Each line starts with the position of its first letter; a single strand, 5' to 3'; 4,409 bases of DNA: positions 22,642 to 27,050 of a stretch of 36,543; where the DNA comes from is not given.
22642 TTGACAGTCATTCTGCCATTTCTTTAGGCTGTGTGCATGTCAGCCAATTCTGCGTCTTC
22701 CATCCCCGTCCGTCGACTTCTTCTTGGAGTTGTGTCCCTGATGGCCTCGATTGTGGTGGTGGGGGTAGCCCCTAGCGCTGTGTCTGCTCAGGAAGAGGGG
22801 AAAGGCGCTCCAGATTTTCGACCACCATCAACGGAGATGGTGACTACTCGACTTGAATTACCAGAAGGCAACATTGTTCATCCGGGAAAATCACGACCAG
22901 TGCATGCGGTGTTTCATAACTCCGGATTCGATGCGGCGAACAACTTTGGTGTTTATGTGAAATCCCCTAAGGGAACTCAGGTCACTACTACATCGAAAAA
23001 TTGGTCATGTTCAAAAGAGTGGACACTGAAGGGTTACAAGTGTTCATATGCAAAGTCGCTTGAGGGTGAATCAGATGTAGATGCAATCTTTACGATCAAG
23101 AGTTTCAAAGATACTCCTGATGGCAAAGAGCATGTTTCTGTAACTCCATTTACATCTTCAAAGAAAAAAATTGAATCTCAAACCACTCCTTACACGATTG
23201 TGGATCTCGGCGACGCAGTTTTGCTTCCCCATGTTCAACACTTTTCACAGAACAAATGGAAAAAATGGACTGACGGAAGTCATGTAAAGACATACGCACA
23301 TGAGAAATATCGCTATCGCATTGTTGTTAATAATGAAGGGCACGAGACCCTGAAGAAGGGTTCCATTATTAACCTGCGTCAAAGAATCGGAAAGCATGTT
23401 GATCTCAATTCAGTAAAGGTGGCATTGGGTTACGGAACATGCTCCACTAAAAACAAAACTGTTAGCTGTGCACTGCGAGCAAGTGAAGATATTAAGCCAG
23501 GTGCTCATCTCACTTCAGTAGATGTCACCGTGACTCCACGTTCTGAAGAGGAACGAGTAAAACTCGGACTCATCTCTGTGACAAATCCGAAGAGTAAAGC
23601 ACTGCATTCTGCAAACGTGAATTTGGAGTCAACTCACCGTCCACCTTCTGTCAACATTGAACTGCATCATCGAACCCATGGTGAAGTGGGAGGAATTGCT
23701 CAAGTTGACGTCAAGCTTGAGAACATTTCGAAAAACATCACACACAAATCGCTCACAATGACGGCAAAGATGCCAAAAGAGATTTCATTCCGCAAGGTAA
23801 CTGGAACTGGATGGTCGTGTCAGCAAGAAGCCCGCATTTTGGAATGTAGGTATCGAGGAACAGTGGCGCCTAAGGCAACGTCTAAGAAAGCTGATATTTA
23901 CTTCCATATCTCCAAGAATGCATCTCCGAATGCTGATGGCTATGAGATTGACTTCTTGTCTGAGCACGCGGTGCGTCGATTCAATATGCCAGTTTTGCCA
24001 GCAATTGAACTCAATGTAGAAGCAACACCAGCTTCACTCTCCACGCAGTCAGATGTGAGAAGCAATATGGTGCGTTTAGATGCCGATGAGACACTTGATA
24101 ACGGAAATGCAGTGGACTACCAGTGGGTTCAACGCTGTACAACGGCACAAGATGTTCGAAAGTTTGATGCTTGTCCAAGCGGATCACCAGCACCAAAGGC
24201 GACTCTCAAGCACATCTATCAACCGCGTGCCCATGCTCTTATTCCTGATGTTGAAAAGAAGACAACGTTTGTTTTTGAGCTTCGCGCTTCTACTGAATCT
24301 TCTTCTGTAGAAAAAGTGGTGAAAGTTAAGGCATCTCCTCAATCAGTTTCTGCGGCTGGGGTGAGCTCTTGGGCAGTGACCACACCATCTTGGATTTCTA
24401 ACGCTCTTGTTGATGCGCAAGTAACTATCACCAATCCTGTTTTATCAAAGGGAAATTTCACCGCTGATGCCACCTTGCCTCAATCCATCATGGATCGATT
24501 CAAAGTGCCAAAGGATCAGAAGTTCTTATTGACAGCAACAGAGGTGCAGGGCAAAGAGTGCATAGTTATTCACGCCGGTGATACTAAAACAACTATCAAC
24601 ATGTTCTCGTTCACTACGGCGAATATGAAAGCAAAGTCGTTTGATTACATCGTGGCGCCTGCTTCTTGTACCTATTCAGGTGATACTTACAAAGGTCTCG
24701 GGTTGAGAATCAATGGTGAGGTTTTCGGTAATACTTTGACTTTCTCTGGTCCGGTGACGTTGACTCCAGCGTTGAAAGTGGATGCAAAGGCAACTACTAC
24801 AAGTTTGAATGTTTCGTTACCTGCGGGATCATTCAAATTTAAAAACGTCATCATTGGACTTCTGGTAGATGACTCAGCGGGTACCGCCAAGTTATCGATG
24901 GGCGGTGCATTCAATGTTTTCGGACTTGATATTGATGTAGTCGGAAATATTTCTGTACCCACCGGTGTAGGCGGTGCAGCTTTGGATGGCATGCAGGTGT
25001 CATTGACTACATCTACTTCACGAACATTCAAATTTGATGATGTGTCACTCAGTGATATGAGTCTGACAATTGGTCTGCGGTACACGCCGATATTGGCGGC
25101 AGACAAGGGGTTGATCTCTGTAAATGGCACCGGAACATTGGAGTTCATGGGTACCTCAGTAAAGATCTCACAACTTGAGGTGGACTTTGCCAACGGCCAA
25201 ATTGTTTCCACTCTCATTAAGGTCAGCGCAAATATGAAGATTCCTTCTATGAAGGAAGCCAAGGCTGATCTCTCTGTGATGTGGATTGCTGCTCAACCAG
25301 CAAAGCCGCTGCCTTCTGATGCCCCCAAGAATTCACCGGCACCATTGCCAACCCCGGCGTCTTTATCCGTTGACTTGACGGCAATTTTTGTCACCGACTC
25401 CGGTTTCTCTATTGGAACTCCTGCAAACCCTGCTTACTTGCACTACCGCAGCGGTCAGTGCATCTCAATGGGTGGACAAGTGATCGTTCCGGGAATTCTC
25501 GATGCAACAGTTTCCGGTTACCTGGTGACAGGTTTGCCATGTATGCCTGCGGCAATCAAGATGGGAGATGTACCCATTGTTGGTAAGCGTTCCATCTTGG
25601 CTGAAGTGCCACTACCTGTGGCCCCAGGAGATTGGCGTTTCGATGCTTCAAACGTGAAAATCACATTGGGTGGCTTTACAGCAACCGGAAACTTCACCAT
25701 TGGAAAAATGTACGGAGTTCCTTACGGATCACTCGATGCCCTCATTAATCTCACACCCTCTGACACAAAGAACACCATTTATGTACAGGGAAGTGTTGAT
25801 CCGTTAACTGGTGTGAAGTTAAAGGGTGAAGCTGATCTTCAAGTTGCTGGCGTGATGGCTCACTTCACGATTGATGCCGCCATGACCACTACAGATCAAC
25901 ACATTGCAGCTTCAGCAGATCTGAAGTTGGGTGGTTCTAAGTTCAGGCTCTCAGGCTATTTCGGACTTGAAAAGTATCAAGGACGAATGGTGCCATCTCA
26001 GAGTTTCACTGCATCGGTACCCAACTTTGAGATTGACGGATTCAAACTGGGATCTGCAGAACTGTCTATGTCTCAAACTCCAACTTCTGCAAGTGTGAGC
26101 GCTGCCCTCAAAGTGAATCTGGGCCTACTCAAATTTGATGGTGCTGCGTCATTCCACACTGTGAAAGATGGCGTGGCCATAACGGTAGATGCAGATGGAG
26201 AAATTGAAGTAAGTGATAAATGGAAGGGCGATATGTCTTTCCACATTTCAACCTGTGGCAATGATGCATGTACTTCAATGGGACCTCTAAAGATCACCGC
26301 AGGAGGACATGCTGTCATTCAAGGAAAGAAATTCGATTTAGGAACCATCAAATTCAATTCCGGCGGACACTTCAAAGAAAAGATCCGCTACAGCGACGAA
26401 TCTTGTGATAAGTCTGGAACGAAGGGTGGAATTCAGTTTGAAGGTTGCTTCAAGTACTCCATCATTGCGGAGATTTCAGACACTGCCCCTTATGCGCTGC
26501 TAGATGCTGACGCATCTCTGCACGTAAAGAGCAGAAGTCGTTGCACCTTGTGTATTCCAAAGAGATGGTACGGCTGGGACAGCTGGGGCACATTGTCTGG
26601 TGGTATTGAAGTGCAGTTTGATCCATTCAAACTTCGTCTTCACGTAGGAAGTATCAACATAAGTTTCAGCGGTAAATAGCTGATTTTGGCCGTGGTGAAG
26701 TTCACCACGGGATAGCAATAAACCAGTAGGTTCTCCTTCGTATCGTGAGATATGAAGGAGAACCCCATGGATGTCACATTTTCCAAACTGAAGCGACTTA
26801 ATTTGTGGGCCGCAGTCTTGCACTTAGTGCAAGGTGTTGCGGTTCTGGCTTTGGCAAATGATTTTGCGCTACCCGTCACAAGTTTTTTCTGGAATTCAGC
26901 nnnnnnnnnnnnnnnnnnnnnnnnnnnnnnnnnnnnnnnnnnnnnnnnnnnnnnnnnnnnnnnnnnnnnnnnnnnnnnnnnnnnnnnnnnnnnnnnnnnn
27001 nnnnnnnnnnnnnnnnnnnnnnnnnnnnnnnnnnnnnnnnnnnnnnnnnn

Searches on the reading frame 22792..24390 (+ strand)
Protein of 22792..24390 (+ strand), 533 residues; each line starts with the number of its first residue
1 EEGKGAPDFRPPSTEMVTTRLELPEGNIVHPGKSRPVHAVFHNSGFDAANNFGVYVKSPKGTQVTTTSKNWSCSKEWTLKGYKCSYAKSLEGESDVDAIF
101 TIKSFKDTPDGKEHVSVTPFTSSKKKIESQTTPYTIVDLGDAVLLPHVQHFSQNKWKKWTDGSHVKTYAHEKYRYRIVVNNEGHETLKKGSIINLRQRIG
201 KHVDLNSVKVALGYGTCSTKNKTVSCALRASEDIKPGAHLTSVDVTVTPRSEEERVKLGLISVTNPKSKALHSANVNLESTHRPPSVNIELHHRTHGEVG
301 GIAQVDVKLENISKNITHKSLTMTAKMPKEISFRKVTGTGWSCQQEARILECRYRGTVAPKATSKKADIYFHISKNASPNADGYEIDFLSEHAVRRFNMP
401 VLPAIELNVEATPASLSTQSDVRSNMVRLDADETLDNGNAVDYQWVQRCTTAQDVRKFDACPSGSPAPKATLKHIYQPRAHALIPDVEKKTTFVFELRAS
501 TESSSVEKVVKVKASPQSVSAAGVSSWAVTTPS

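Call 64: predict_structure(alignment_id=A4)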
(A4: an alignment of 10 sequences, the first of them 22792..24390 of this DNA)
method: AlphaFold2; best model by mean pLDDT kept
length: 533 residues; sequences in the alignment: 10
mean_pLDDT: 80.9   pTM: 0.49
mean pLDDT of the five models: 80.9, 80.2, 80.1, 74.9, 73.7
residues with pLDDT >= 90: 172; 70-90: 267; 50-70: 57; < 50: 37
segments of 3 or more residues with pLDDT < 50: 1-15, 139-142, 519-533
pLDDT, mean of each block of 10 residues (from residue 1): 32 57 62 80 78 86 88 87 90 85 73 78 64 61 70 77 71 88 75 87 90 88 89 80 90 80 74 77 83 86 93 84 93 95 95 92 94 91 88 86 85 90 90 65 91 88 85 91 92 92 88 78 32 28
secondary structure, 60 per line:
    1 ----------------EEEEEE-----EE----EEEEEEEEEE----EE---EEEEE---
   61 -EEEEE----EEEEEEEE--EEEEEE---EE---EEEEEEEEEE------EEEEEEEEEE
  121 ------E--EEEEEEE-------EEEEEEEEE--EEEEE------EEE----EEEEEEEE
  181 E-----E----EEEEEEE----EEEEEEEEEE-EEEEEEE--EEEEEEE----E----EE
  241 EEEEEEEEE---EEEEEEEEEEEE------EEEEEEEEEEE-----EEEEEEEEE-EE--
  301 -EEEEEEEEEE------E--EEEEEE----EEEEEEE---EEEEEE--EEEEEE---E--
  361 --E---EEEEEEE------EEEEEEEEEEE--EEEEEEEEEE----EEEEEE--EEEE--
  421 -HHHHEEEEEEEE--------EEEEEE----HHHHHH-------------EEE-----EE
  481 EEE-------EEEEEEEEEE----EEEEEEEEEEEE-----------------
elements in order: E17-22 E34-43 E53-57 E62-66 E71-78 E81-86 E95-104 E111-120 E130-136 E144-152 E155-159 E166-168 E173-181 E192-198 E203-212 E214-220 E223-229 E239-249 E253-264 E271-281 E287-295 E302-311 E321-326 E331-337 E341-346 E349-354 E367-373 E380-390 E393-402 E407-412 E415-418 H422-425 E426-433 E442-447 H452-457 E471-473 E479-483 E491-500 E505-516

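Call 67: fold_search(model_id=the predicted structure, library=pdb)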
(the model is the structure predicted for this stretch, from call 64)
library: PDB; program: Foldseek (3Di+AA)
matches with E <= 10: 1882; with E <= 0.001: 308
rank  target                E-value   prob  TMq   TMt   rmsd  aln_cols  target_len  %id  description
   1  3ije_A                4.1e-13  1.00  0.22  0.13  19.0       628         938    9  Crystal structure of the complete integrin alhaVbeta3 ectodomain plus an Alpha/beta transmembrane fragment (released 2009-09-29)
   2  4g1m_A                4.8e-13  1.00  0.22  0.14  18.1       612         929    9  Re-refinement of alpha V beta 3 structure (released 2012-12-12)
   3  4mmz_A                5.2e-13  1.00  0.22  0.14  16.9       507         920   11  Integrin AlphaVBeta3 ectodomain bound to an antagonistic tenth domain of Fibronectin (released 2014-03-26)
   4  4mmx_A                1.7e-12  1.00  0.22  0.14  17.9       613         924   10  Integrin AlphaVBeta3 ectodomain bound to the tenth domain of Fibronectin (released 2014-03-26)
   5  4g1e_A                3.1e-12  1.00  0.22  0.14  16.6       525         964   11  Crystal structure of integrin alpha V beta 3 with coil-coiled tag. (released 2012-12-12)
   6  7sqc_T1               3.4e-12  1.00  0.26  0.25  16.6       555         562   13  Ciliary C1 central pair apparatus isolated from Chlamydomonas reinhardtii (released 2022-04-13)
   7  7nxd_A                4.3e-12  1.00  0.23  0.15  18.2       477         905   10  Cryo-EM structure of human integrin alpha5beta1 in the half-bent conformation (released 2021-08-25)
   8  9ijj_h                6.8e-12  1.00  0.27  0.13  18.1       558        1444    9  In situ structure of the central apparatus in mouse sperm axoneme. (released 2025-06-04)
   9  7sqc_T2               1.1e-11  1.00  0.23  0.23  16.8       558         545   12  Ciliary C1 central pair apparatus isolated from Chlamydomonas reinhardtii (released 2022-04-13)
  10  8xen_A                1.4e-11  1.00  0.23  0.14  24.6       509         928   12  Cryo-EM structure of integrin ITGAV/ITGB3 complex, conformation 4 (released 2024-12-18)
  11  8xer_A                1.5e-11  1.00  0.21  0.13  22.9       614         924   11  Cryo-EM structure of integrin ITGAV, ITGB3 and Cilengitide TFA complex, conformation 1 (released 2024-12-18)
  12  3fcs_A                1.9e-11  1.00  0.22  0.14  16.3       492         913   10  Structure of complete ectodomain of integrin aIIBb3 (released 2009-01-20)
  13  8xez_A                2.3e-11  1.00  0.23  0.14  25.4       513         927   10  Cryo-EM structure of integrin ITGAV/ITGB3 complex, conformation 5 (released 2024-12-18)
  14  7sqc_F1               3.0e-11  1.00  0.25  0.27  16.7       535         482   13  Ciliary C1 central pair apparatus isolated from Chlamydomonas reinhardtii (released 2022-04-13)
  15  3fcs_C                4.6e-11  1.00  0.23  0.14  15.8       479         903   10  Structure of complete ectodomain of integrin aIIBb3 (released 2009-01-20)
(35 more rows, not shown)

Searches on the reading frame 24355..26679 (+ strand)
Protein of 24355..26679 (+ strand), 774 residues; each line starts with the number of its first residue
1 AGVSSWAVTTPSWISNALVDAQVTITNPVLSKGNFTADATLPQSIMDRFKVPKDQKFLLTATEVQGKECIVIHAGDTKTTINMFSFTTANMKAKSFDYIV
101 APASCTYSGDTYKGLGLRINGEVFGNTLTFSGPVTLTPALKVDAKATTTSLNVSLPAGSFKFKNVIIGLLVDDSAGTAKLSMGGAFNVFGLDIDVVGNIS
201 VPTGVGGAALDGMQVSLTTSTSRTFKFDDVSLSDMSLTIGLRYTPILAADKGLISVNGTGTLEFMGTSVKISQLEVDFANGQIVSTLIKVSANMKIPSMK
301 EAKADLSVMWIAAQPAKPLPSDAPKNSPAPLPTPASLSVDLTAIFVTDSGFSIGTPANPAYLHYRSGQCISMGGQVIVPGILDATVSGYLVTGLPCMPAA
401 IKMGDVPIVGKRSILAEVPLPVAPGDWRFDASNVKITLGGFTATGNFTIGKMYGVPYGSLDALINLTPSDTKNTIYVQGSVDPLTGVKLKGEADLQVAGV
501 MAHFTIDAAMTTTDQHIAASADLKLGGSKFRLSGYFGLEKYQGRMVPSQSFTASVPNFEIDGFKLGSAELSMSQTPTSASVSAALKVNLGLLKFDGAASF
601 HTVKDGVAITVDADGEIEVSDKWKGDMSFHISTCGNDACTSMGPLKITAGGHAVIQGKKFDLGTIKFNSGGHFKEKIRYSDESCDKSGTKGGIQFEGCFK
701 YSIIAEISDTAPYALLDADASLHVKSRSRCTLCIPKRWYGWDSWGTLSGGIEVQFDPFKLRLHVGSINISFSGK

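Call 62: predict_structure(alignment_id=A3)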
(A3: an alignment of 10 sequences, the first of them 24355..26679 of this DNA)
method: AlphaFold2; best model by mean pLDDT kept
length: 774 residues; sequences in the alignment: 10
mean_pLDDT: 69.0   pTM: 0.41
mean pLDDT of the five models: 69.0, 68.3, 67.6, 66.9, 56.3
residues with pLDDT >= 90: 6; 70-90: 407; 50-70: 265; < 50: 96
segments of 3 or more residues with pLDDT < 50: 1-7, 78-80, 203-211, 246-251, 322-331, 397-420, 668-675, 756-758, 766-774
pLDDT, mean of each block of 10 residues (from residue 1): 41 81 82 79 82 76 72 64 62 80 82 87 79 85 85 61 82 76 70 70 47 66 67 74 54 69 73 75 75 77 85 58 47 71 84 79 74 72 65 50 40 40 66 69 76 73 75 80 79 79 88 85 79 86 81 78 73 77 72 70 69 67 62 73 64 57 49 48 55 61 57 57 64 62 57 52 47 37
secondary structure, 60 per line:
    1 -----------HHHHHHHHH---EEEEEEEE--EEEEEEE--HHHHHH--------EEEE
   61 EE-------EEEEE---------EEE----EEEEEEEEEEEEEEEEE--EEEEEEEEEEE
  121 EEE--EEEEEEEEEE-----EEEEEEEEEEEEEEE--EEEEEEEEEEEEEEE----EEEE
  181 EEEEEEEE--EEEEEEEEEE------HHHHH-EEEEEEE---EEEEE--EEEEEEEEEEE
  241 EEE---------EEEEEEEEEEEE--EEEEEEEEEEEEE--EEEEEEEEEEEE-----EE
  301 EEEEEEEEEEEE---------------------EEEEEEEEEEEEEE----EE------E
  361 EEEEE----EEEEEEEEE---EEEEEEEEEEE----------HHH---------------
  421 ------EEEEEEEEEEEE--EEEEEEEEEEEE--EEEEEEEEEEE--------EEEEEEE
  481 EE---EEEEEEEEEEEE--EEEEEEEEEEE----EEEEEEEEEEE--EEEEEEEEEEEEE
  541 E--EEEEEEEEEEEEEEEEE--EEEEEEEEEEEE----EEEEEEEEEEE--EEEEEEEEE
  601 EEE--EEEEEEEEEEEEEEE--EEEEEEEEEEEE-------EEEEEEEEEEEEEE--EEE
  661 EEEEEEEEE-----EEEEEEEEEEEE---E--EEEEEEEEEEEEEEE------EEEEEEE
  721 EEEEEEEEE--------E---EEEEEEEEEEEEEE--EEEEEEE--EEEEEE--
elements in order (helices of 4 or more, strands of 3 or more residues): H12-20 E24-31 E34-40 H43-48 E57-62 E70-74 E84-86 E91-107 E110-123 E126-135 E141-155 E158-172 E177-188 E191-200 H207-211 E213-219 E223-227 E230-243 E253-264 E267-279 E282-293 E299-312 E334-347 E360-365 E370-378 E382-392 E427-438 E441-452 E455-465 E474-482 E486-497 E500-510 E515-525 E528-541 E544-560 E563-574 E579-589 E592-603 E606-620 E623-634 E642-655 E658-669 E675-686 E693-707 E714-729 E742-755 E758-764 E767-772

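Call 66: fold_search(model_id=the predicted structure, library=pdb)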
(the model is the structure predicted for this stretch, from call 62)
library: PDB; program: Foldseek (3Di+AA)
matches with E <= 10: 551; with E <= 0.001: 11
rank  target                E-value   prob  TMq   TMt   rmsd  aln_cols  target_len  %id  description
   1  9bdt_A                7.2e-06  1.00  0.25  0.08  27.2       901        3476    9  Apolipoprotein B 100 bound to LDL receptor and legobody (released 2024-12-25)
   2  8agd_A                2.3e-05  0.97  0.14  0.11  39.0       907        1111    9  Full SDBC and SOD assembly (released 2023-04-12)
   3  9a39_MODEL_1_A        2.8e-05  0.97  0.14  0.14  41.3       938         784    8  Model of E. coli LptD by in-cell photo-crosslinking MS and deep learning (released 2023-02-24)
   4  8h1r_D                3.1e-05  0.96  0.15  0.15  42.8       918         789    7  Crystal structure of LptDE-YifL complex (released 2023-10-25)
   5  4q35_A                6.7e-05  0.98  0.16  0.16  40.8       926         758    8  Structure of a membrane protein (released 2014-06-25)
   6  9e9r                  7.3e-05  0.98  0.16  0.05  31.1       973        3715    9  The Structure of ApoB100 from Human Low-Density Lipoprotein (released 2024-12-18)
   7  8ae1_A                8.4e-05  0.99  0.21  0.17  42.9       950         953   10  Structure of trimeric SlpA outer membrane protein (released 2022-11-30)
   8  7zgx_A                1.3e-04  0.95  0.15  0.13  39.1       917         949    9  S-layer Deinoxanthin Binding Complex, C1 symmetry (released 2022-07-13)
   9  9rpr_A                1.5e-04  0.96  0.16  0.17  41.4       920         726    8  Cryo-EM structure of LptDEM complex containing Shigella flexneri LptE and endogenous E. coli LptD and LptM (released 2025-12-10)
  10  8h1r_A                4.8e-04  0.77  0.14  0.14  45.6       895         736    8  Crystal structure of LptDE-YifL complex (released 2023-10-25)
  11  9ea7                  7.5e-04  0.87  0.15  0.05  32.3      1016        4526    9  The Structure of ApoB100 from Human Low-Density Lipoprotein (released 2024-12-18)
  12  8h1s_A                1.0e-03  0.51  0.13  0.12  46.7       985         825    6  Crystal structure of apo-LptDE complex (released 2023-10-11)
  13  6e14_D                1.8e-03  0.47  0.12  0.12  49.0       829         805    9  Handover mechanism of the growing pilus by the bacterial outer membrane usher FimD (released 2018-10-17)
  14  7lhg_C                2.4e-03  0.75  0.13  0.13  46.8       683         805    9  Cryo-EM structure of E. coli P pilus tip assembly intermediate PapC-PapD-PapK-PapG in the first conformation (released 2021-08-11)
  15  9bde_A                3.0e-03  0.72  0.18  0.14  27.5       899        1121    8  Middle Region of Apolipoprotein B 100 bound to Low Density Lipoprotein Receptor (released 2024-12-25)
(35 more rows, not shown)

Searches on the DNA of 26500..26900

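Call 60: search_rna_families(source=window, start=26500, end=26900, threshold=evalue, max_evalue=1)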
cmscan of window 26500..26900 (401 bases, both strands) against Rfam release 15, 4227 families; matches with E-value up to 1: 1.
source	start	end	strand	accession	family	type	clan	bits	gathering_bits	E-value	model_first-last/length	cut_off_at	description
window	26670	26699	+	RF00114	S15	Cis-reg; leader;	CL00121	15.4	39.5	0.33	1-117/117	no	Ribosomal S15 leader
